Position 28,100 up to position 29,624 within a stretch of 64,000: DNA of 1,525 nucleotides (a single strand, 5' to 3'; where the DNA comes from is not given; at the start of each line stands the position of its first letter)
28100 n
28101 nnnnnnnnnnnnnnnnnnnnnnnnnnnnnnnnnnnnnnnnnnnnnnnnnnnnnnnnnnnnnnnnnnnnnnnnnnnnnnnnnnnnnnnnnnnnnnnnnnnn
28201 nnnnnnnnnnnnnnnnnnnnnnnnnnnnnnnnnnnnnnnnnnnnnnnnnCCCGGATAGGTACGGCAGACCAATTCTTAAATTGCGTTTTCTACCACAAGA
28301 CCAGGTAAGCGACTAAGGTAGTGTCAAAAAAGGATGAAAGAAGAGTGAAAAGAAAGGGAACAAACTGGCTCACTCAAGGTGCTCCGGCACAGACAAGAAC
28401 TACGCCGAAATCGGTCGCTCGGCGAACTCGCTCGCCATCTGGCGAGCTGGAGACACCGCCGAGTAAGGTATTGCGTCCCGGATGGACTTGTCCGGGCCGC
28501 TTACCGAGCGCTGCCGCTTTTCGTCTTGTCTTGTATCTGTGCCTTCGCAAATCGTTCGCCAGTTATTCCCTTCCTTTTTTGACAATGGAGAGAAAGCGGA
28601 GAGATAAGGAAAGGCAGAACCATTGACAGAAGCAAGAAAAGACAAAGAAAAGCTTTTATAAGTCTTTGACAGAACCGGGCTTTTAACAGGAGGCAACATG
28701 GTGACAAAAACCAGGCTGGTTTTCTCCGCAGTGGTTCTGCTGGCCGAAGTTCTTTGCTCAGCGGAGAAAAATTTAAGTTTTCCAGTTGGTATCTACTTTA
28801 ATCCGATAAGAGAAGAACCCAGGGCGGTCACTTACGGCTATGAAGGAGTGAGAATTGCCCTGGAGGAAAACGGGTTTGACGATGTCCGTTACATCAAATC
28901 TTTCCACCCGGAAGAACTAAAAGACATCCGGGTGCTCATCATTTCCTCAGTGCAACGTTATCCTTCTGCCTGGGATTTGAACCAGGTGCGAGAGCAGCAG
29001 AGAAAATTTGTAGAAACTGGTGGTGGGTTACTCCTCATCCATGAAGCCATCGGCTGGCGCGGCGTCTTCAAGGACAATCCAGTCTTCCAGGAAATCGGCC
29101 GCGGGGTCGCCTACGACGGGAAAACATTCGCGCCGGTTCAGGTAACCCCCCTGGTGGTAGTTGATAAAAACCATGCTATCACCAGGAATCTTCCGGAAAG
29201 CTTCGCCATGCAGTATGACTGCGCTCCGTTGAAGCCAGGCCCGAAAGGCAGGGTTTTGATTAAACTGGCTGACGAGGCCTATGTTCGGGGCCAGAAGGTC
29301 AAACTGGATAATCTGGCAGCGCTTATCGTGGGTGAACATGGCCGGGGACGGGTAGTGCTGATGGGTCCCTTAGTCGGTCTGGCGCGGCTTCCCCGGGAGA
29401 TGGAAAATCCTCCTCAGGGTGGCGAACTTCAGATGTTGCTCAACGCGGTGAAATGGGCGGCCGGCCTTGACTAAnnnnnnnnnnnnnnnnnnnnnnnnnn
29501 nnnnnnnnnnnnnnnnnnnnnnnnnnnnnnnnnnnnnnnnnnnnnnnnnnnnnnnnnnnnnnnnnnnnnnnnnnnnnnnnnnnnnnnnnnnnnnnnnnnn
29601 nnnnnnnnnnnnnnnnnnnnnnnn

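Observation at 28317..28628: Five-copy, highly structured intergenic element: candidate undescribed cis-acting RNA family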

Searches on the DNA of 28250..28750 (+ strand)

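Call 9: search_rna_families(source=window, start=28250, end=28750, threshold=evalue, max_evalue=10, show_alignments=2)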
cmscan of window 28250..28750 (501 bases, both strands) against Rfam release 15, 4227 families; matches with E-value up to 10: 7.
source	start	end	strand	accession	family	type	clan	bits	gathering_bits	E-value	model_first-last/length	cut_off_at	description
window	28420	28498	+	RF00374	Gammaretro_CES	Cis-reg;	-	16.3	93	4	1-101/101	no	Gammaretrovirus core encapsidation signal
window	28562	28592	-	RF01370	CRISPR-DR57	Gene; CRISPR;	-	16.2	39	1.1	1-37/37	no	CRISPR RNA direct repeat element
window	28414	28505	+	RF02868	ncS037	Gene; sRNA;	-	14.5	112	5.9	1-152/152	no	Burkholderia sRNA 37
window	28552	28717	+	RF01909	CDKN2B-AS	Gene; lncRNA;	-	12.5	80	8.4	1-150/150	no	CDKN2B antisense RNA 1 intronic convserved region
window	28450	28613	+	RF02193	TCL6_3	Gene; lncRNA;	-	12.3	40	3.1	1-139/139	no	T-cell leukemia/lymphoma 6 conserved region 3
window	28324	28433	+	RF02158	NPPA-AS1_3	Gene; lncRNA;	-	12.1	55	3.5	1-108/108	no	NPPA antisense RNA 1 conserved region 3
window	28580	28632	+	RF01128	sR43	Gene; snRNA; snoRNA; CD-box;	-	11.9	45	2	1-56/56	no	Small nucleolar RNA sR42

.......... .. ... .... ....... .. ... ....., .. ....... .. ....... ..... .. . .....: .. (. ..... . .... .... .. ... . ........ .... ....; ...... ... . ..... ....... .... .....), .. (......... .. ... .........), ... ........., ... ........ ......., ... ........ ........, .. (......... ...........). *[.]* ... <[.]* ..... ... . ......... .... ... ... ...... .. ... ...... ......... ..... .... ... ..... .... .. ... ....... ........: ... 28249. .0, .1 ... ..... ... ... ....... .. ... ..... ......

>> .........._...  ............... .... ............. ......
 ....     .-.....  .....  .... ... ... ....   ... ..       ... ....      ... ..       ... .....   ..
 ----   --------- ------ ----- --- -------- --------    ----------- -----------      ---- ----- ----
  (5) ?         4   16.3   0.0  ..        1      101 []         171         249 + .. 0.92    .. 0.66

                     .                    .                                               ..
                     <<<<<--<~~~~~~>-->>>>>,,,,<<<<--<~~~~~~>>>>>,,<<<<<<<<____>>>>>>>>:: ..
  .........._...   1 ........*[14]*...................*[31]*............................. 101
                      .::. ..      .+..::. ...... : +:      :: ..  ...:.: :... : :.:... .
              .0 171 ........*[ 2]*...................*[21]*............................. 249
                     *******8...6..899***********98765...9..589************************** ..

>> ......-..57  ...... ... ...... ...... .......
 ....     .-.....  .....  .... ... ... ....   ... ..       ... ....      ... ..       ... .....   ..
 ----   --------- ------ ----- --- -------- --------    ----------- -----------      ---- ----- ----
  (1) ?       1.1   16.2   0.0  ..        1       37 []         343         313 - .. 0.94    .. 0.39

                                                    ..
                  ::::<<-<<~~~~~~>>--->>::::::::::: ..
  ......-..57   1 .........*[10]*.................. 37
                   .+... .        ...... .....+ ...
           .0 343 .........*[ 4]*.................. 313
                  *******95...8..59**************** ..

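Call 71: search_dna_similar(query=window:28317-28676:+, collection=plasmids, mode=distant, max_rows=5)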
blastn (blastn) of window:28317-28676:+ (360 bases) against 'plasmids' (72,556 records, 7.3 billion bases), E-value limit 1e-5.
No match.

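Call 72: search_dna_similar(query=window:28317-28676:+, collection=phages, mode=distant, max_rows=5)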
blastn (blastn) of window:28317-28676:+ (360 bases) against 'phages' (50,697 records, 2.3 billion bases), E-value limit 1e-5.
No match.
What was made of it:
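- Tried and rejected: blastn against the plasmid and phage collections found no match (calls 71, 72).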

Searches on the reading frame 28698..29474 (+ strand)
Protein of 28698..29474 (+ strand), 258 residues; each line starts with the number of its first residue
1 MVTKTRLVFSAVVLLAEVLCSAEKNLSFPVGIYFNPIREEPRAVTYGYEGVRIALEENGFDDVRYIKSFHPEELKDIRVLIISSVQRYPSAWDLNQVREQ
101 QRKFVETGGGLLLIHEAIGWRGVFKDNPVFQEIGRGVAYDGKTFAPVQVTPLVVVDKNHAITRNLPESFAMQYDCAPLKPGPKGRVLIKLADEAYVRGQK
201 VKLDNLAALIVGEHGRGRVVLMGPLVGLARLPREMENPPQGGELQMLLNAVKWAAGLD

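Call 15: search_protein_families(library=pfam, proteins=[window:28698-29474:+])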
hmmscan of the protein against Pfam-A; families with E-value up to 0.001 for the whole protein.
window:28698-29474:+ (258 aa): 1 family
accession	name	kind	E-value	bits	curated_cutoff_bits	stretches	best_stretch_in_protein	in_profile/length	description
PF06283.17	ThuA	-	2.5e-09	38.1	33.4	1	55-222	27-184/209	Trehalose utilisation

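Call 16: find_encoding_contigs(protein=window:28698-29474:+, flank=3000, max_places=6)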
Protein window:28698-29474:+ (258 aa): 10 contigs read that carry it; 6 places shown.
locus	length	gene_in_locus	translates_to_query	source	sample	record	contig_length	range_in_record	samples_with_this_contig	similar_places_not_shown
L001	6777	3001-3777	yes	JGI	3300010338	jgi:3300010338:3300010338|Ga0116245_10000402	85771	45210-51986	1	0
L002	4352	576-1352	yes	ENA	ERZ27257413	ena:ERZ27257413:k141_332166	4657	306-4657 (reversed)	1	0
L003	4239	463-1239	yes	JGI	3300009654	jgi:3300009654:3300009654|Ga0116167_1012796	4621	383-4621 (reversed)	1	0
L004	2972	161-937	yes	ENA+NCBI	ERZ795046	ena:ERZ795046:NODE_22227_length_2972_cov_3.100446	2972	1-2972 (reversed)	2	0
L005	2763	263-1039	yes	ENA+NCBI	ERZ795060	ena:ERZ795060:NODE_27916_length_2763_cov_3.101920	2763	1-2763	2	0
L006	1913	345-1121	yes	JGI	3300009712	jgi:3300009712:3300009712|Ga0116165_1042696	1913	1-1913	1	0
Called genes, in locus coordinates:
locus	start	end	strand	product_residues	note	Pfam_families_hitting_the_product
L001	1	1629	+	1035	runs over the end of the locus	-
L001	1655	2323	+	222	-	PF00117:GATase, PF07722:Peptidase_C26 (weak)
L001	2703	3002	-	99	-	-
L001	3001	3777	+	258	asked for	PF06283:ThuA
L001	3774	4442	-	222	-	PF00149:Metallophos, PF12850:Metallophos_2, PF14582:Metallophos_3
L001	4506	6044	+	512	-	PF16126:DUF4838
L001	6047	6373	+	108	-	-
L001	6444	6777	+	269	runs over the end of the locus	-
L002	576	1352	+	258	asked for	PF06283:ThuA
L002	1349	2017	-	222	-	PF00149:Metallophos, PF12850:Metallophos_2, PF14582:Metallophos_3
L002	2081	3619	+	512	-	PF16126:DUF4838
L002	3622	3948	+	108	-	-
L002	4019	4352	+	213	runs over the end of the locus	?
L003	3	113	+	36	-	?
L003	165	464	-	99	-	-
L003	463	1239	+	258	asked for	PF06283:ThuA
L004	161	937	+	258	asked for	PF06283:ThuA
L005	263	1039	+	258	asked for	PF06283:ThuA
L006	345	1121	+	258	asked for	PF06283:ThuA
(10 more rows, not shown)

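Call 57: find_homologous_proteins(query=window:28698-29474:+, max_evalue=1e-20)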
Query window:28698-29474:+ (258 aa): 8 proteins with E <= 1e-20 among 1207 candidates.
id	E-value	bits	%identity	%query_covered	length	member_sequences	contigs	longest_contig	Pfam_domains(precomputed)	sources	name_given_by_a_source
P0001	8.1e-169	578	100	100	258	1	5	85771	PF06283.18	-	-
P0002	2.1e-125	435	74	100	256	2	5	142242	PF06283.18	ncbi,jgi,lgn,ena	-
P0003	9.3e-107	374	70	88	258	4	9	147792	PF06283.18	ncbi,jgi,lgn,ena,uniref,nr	ncbi:MAG TPA: hypothetical protein PKN80_04725 [bacterium]|uniref:Trehalose utilization n=1 Tax=cand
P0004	2.1e-94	334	58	100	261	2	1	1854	PF06283.18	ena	-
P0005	6.8e-94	332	60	100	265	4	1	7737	PF06283.18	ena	-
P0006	2.1e-93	330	60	98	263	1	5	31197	PF06283.18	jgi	-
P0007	8.0e-92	325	62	89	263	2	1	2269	PF06283.18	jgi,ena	-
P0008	3.9e-87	310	58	92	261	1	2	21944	PF06283.18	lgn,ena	-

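Call 58: find_encoding_contigs(protein=P0002, flank=6000, max_places=3)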
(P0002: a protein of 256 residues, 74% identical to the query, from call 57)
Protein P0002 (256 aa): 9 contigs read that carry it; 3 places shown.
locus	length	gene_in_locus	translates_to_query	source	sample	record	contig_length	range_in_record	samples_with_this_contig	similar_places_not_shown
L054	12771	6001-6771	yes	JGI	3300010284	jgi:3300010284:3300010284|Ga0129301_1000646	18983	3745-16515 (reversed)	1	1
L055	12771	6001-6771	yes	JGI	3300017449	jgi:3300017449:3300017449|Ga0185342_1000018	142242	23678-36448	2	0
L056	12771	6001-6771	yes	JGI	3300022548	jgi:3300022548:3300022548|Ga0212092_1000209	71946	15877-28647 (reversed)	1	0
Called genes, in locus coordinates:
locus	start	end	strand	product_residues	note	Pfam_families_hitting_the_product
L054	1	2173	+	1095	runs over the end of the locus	PF19543:GH123_N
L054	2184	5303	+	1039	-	-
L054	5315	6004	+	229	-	PF00117:GATase, PF07722:Peptidase_C26 (weak)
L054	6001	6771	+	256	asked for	PF06283:ThuA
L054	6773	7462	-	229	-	PF00149:Metallophos, PF12850:Metallophos_2, PF14582:Metallophos_3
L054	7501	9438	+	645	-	PF16126:DUF4838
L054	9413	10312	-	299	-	PF04909:Amidohydro_2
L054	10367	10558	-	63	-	-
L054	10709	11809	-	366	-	PF00535:Glycos_transf_2, PF10111:Glyco_tranf_2_2 (weak), PF13506:Glyco_transf_21, PF13641:Glyco_tranf_2_3, PF13632:Glyco_trans_2_3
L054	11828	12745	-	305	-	PF05448:AXE1 (weak)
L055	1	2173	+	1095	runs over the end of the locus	PF19543:GH123_N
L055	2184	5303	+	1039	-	-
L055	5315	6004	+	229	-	PF00117:GATase, PF07722:Peptidase_C26 (weak)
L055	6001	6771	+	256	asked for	PF06283:ThuA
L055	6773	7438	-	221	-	PF00149:Metallophos, PF12850:Metallophos_2, PF14582:Metallophos_3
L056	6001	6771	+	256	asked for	PF06283:ThuA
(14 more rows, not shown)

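Call 59: find_encoding_contigs(protein=P0003, flank=6000, max_places=3)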
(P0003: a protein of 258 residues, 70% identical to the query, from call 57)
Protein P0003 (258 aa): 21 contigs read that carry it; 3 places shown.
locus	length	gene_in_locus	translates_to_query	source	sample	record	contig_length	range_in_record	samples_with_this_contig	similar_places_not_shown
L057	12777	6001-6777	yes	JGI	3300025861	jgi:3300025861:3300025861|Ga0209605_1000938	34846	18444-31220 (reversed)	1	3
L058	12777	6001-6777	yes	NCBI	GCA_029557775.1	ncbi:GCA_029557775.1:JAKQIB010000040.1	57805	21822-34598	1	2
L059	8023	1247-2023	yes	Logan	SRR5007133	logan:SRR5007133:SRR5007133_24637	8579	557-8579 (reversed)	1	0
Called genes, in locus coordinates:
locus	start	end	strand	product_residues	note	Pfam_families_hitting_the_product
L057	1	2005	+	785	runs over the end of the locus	PF02065:Melibiase (weak)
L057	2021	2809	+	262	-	-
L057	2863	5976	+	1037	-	-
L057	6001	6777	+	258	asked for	PF06283:ThuA (weak)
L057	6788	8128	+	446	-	PF00657:Lipase_GDSL (weak), PF13472:Lipase_GDSL_2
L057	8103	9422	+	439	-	PF13472:Lipase_GDSL_2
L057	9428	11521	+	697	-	-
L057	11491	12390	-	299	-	PF00892:EamA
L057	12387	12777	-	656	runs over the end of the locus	-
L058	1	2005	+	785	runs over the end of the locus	PF02065:Melibiase (weak)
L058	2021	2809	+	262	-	-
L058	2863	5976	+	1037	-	-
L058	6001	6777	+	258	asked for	PF06283:ThuA (weak)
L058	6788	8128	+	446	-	PF00657:Lipase_GDSL (weak), PF13472:Lipase_GDSL_2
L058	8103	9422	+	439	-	PF13472:Lipase_GDSL_2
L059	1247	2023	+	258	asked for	PF06283:ThuA (weak)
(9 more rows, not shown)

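Call 61: list_cluster_members(proteins=[P0003, P0002])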
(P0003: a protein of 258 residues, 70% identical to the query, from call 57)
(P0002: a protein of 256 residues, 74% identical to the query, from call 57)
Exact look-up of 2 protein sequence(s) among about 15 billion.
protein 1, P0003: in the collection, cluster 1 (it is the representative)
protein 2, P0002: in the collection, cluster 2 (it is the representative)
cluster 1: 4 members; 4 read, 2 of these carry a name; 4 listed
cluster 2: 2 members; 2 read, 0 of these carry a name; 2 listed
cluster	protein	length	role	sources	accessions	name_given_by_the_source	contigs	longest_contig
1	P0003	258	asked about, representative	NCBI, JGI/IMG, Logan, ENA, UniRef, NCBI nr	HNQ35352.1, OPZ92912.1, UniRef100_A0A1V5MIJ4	MAG TPA: hypothetical protein PKN80_04725 [bacterium] | Trehalose utilization n=1 Tax=candidate division TA06 bacterium ADurb.Bin417 ... | MAG: Trehalose utilization [candidate division TA06 bacterium ADurb.Bin417]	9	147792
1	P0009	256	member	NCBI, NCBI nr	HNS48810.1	MAG TPA: hypothetical protein PKM61_04710 [bacterium] | hypothetical protein [bacterium]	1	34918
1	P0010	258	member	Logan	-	-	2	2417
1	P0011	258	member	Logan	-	-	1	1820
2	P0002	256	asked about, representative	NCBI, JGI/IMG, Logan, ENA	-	-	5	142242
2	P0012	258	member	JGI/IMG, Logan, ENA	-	-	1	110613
